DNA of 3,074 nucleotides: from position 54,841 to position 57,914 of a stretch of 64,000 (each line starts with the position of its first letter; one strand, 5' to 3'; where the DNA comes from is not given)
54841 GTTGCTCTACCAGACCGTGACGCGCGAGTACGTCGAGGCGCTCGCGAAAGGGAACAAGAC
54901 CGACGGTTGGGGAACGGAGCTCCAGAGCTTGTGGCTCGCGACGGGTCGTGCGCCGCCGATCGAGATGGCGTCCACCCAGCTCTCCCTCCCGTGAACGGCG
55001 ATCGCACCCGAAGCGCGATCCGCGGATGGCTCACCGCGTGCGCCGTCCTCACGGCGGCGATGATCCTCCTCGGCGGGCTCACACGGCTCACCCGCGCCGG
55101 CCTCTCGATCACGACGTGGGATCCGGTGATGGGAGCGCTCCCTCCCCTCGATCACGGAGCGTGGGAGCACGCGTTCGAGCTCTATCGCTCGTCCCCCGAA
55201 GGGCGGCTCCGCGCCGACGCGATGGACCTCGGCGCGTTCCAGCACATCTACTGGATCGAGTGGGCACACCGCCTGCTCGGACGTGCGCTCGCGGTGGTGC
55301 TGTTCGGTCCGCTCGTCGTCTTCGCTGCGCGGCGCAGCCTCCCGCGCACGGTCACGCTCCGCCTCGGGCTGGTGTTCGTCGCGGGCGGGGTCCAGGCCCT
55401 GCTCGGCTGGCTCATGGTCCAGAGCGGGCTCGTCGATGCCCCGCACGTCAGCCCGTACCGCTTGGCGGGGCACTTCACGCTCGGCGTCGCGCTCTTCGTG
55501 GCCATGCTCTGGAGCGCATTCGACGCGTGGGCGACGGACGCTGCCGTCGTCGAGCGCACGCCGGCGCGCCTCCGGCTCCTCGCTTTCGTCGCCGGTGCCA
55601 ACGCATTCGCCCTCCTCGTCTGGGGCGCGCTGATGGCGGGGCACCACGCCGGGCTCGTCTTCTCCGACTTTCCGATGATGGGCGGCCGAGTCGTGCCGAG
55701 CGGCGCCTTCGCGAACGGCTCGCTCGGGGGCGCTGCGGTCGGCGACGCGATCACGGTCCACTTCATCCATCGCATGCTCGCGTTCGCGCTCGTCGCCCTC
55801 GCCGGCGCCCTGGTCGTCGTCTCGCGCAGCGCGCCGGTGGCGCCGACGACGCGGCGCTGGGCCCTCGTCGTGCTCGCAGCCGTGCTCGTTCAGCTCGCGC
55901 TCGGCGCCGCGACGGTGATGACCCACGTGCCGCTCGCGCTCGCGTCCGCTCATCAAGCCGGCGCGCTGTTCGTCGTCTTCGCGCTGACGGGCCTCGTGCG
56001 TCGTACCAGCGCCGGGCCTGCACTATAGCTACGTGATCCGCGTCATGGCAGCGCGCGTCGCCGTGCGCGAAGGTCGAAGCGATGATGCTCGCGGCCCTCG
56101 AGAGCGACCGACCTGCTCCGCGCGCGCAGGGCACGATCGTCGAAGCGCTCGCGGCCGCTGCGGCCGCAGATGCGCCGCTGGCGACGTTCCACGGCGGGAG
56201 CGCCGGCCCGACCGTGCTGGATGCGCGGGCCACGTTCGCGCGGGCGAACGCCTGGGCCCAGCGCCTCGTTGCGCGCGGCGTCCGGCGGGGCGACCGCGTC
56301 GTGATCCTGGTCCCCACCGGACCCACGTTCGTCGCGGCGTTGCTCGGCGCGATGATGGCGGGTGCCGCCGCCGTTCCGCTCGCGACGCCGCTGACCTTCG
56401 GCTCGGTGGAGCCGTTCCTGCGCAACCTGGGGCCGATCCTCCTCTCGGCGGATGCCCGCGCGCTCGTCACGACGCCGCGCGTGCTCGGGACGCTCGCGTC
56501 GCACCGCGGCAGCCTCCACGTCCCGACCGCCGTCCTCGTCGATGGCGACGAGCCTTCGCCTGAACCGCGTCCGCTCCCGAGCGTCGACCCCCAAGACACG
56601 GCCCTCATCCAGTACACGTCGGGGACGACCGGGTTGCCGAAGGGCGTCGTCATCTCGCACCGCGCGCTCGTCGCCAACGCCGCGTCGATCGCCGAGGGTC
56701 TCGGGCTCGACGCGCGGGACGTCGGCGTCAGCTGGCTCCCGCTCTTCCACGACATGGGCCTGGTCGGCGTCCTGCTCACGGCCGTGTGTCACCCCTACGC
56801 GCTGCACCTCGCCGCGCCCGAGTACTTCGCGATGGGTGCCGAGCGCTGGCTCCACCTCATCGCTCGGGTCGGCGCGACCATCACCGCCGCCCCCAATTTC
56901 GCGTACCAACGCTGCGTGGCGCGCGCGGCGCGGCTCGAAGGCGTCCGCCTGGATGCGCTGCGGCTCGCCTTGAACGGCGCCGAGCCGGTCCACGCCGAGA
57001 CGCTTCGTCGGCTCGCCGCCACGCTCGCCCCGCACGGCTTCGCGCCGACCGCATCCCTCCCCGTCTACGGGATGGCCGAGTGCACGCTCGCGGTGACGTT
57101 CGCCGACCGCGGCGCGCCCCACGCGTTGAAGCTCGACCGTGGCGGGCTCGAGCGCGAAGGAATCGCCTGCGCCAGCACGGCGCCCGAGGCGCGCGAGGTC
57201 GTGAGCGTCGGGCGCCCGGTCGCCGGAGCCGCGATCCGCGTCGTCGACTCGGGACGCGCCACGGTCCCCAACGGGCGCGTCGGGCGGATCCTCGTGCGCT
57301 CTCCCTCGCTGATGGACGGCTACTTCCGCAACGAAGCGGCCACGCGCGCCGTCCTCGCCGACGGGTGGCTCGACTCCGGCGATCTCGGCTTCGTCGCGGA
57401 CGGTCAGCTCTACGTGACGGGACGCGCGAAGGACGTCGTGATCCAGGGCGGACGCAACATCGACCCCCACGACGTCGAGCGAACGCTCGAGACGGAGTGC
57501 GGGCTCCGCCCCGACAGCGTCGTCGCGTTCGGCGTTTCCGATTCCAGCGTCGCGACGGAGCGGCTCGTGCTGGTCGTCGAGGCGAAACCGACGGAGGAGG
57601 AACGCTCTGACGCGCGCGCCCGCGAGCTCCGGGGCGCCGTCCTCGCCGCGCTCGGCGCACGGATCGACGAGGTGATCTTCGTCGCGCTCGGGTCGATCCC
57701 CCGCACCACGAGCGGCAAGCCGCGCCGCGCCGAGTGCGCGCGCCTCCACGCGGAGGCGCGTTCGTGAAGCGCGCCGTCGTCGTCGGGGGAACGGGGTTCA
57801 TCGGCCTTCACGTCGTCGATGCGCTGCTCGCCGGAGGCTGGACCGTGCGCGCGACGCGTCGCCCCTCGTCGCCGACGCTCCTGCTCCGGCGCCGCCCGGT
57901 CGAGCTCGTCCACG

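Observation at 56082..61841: Translationally coupled five-gene acyl-tailoring cassette: FAAL, SDR reductase/epimerase, ACP, acyl-ACP dehydrogenase, B12-radical SAM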

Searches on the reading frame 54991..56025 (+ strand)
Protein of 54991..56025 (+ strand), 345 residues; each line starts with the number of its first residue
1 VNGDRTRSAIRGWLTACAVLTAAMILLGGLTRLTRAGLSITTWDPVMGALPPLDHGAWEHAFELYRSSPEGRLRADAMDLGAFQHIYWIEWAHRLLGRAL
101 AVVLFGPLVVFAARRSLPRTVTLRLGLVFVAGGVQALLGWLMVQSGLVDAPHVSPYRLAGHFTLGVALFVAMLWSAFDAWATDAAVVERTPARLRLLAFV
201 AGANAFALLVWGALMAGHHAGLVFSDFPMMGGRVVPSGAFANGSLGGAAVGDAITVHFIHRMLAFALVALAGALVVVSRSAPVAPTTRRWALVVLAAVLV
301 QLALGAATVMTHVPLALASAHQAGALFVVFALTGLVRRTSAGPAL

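Call 40: search_protein_families(library=ncbifam, proteins=[window:54999-56025:+], max_evalue=0.0001)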
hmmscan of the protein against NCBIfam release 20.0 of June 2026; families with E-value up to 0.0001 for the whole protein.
window:54999-56025:+ (342 aa): 0 families

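Call 49: search_protein_families(library=pfam, proteins=[window:54999-56025:+], max_evalue=0.001)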
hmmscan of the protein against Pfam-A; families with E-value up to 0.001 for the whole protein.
window:54999-56025:+ (342 aa): 0 families

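Call 55: search_protein_families(library=pfam, proteins=[window:54991-56025:+], max_evalue=0.001)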
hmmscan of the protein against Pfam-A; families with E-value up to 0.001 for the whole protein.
window:54991-56025:+ (345 aa): 1 family
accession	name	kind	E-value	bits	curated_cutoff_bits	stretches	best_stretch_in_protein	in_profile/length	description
PF02628.20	COX15-CtaA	-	4.3e-85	286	29.9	1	12-332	2-321/322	Cytochrome oxidase assembly protein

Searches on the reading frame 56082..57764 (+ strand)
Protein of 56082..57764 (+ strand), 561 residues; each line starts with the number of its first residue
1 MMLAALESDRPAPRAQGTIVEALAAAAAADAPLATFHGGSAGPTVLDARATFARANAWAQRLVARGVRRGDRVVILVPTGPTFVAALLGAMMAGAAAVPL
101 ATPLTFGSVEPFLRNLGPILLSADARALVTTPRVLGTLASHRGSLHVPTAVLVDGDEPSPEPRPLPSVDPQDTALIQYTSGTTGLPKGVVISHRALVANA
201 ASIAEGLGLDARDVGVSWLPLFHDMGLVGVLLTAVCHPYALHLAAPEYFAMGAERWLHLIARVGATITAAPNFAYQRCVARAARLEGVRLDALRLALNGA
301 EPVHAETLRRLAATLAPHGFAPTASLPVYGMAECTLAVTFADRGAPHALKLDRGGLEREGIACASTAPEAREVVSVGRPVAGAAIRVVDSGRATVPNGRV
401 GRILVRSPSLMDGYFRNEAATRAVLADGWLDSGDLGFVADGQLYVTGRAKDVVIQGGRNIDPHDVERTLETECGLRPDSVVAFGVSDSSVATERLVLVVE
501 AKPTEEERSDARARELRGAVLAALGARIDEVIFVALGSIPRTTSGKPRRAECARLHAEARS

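Call 8: search_protein_families(library=pfam, proteins=[window:56082-57764:+], max_evalue=0.01)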
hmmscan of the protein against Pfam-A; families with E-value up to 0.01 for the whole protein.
window:56082-57764:+ (561 aa): 1 family
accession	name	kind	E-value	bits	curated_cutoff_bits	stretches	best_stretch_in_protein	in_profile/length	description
PF00501.34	AMP-binding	-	2e-66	224.8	29.9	1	49-415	25-384/384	AMP-binding enzyme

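Call 9: search_protein_families(library=ncbifam, proteins=[window:56082-57764:+], max_evalue=0.01)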
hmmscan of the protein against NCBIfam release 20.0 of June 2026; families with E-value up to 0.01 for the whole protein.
window:56082-57764:+ (561 aa): 106 families (the best 25 are shown)
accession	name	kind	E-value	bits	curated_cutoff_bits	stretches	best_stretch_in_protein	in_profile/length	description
NF006624.1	PRK09192.1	subfamily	4.6e-127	424.7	600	1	17-554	16-558/567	fatty acyl-AMP ligase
NF005850.0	PRK07768.1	subfamily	1.1e-111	373.8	572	1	30-555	14-542/545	long-chain-fatty-acid--CoA ligase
NF004282.0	PRK05691.1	subfamily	2.7e-92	309.1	4090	1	40-556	35-558/4334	non-ribosomal peptide synthase/polyketide synthase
NF004510.0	PRK05851.1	equivalog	2.9e-86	289.7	621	1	52-554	38-518/525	long-chain-fatty acid--ACP ligase MbtM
NF004509.1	PRK05850.1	subfamily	2.3e-85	287.1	775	1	53-555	45-567/578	fatty-acid--AMP ligase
NF009124.0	PRK12476.1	subfamily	3.9e-78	263.1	922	1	56-554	79-602/612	fatty acyl-AMP ligase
NF038339.3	FAAL_FadD32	equivalog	1.7e-75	254.4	975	1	53-552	60-604/625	long-chain-fatty-acid--AMP ligase FadD32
NF038337.1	FAAL_FadD21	exception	6.4e-75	252.8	1100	1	52-554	45-567/579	fatty-acid--AMP ligase FAAL21/FadD21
NF040633.1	FadD32_Coryne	exception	3.2e-70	237.1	875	2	171-555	201-611/614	FadD32-like long-chain-fatty-acid--AMP ligase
NF038338.1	FAAL_FadD28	exception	4.3e-65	220.2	1100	1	54-553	47-567/580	fatty-acid--AMP ligase FAAL28/FadD28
NF004837.0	PRK06187.1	subfamily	3e-62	210.6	476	1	53-549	41-515/531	long-chain-fatty-acid--CoA ligase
NF005702.0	PRK07514.1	subfamily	1.1e-49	169.1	558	1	48-546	32-490/506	malonyl-CoA synthase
NF004511.1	PRK05852.1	equivalog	1.4e-47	162.5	650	1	49-510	30-463/505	FadD7 family fatty acid--CoA ligase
NF006182.0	PRK08316.1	subfamily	2.8e-46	158.1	663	2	370-546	337-507/523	fatty acyl-CoA synthetase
NF004114.0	PRK05605.1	equivalog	1.2e-45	155.9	766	3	361-552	378-565/575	long-chain-fatty-acid--CoA ligase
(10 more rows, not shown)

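Call 21: search_solved_structures(query=window:56082-57764:+, max_evalue=1e-20, show_alignments=2)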
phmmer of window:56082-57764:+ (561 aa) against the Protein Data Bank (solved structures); distinct sequences matched with E-value up to 1e-20: 59.
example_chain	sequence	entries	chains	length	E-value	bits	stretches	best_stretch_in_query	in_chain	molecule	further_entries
3pbk_A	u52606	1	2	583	5e-88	299.2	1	18-558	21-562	Fatty Acyl-Adenylate Ligase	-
7r7g_A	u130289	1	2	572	1.5e-72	248.2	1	53-553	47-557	Polyketide synthase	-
7r7f_A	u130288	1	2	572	1.7e-72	247.9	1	53-553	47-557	Polyketide synthase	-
7r7e_A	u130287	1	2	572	2.4e-72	247.4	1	53-553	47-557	Polyketide synthase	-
8hd4_A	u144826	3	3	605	3.8e-63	217.1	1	63-557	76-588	Long-chain-fatty-acid--AMP ligase FadD23 | Fatty-acid-CoA ligase FadD23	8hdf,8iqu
5d6j_A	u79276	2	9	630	2.6e-61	211.1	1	53-555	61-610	Acyl-CoA synthase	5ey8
5icr_A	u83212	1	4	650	2.7e-61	211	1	53-555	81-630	Acyl-CoA synthase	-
3kxw_A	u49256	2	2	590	3.9e-60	207.2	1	54-554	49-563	Saframycin Mx1 synthetase B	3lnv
5ey9_A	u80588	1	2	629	1.7e-58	201.8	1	58-556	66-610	Long-chain-fatty-acid--AMP ligase FadD32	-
5hm3_A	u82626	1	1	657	5.3e-57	196.8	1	59-556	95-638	Long-chain-fatty-acid--AMP ligase FadD32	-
4r0m_B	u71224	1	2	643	2e-56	194.9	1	62-551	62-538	McyG protein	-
6ulx_A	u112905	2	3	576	7e-54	186.5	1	168-552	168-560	Amino acid adenylation domain-containing protein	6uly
6ulw_A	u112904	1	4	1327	6.1e-53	183.4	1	168-552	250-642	Amino acid adenylation domain-containing protein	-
7wua_A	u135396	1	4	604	5e-49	170.5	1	55-551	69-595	Acyl-CoA synthase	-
5d6n_A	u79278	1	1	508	2.4e-48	168.2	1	53-448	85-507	Acyl-CoA synthase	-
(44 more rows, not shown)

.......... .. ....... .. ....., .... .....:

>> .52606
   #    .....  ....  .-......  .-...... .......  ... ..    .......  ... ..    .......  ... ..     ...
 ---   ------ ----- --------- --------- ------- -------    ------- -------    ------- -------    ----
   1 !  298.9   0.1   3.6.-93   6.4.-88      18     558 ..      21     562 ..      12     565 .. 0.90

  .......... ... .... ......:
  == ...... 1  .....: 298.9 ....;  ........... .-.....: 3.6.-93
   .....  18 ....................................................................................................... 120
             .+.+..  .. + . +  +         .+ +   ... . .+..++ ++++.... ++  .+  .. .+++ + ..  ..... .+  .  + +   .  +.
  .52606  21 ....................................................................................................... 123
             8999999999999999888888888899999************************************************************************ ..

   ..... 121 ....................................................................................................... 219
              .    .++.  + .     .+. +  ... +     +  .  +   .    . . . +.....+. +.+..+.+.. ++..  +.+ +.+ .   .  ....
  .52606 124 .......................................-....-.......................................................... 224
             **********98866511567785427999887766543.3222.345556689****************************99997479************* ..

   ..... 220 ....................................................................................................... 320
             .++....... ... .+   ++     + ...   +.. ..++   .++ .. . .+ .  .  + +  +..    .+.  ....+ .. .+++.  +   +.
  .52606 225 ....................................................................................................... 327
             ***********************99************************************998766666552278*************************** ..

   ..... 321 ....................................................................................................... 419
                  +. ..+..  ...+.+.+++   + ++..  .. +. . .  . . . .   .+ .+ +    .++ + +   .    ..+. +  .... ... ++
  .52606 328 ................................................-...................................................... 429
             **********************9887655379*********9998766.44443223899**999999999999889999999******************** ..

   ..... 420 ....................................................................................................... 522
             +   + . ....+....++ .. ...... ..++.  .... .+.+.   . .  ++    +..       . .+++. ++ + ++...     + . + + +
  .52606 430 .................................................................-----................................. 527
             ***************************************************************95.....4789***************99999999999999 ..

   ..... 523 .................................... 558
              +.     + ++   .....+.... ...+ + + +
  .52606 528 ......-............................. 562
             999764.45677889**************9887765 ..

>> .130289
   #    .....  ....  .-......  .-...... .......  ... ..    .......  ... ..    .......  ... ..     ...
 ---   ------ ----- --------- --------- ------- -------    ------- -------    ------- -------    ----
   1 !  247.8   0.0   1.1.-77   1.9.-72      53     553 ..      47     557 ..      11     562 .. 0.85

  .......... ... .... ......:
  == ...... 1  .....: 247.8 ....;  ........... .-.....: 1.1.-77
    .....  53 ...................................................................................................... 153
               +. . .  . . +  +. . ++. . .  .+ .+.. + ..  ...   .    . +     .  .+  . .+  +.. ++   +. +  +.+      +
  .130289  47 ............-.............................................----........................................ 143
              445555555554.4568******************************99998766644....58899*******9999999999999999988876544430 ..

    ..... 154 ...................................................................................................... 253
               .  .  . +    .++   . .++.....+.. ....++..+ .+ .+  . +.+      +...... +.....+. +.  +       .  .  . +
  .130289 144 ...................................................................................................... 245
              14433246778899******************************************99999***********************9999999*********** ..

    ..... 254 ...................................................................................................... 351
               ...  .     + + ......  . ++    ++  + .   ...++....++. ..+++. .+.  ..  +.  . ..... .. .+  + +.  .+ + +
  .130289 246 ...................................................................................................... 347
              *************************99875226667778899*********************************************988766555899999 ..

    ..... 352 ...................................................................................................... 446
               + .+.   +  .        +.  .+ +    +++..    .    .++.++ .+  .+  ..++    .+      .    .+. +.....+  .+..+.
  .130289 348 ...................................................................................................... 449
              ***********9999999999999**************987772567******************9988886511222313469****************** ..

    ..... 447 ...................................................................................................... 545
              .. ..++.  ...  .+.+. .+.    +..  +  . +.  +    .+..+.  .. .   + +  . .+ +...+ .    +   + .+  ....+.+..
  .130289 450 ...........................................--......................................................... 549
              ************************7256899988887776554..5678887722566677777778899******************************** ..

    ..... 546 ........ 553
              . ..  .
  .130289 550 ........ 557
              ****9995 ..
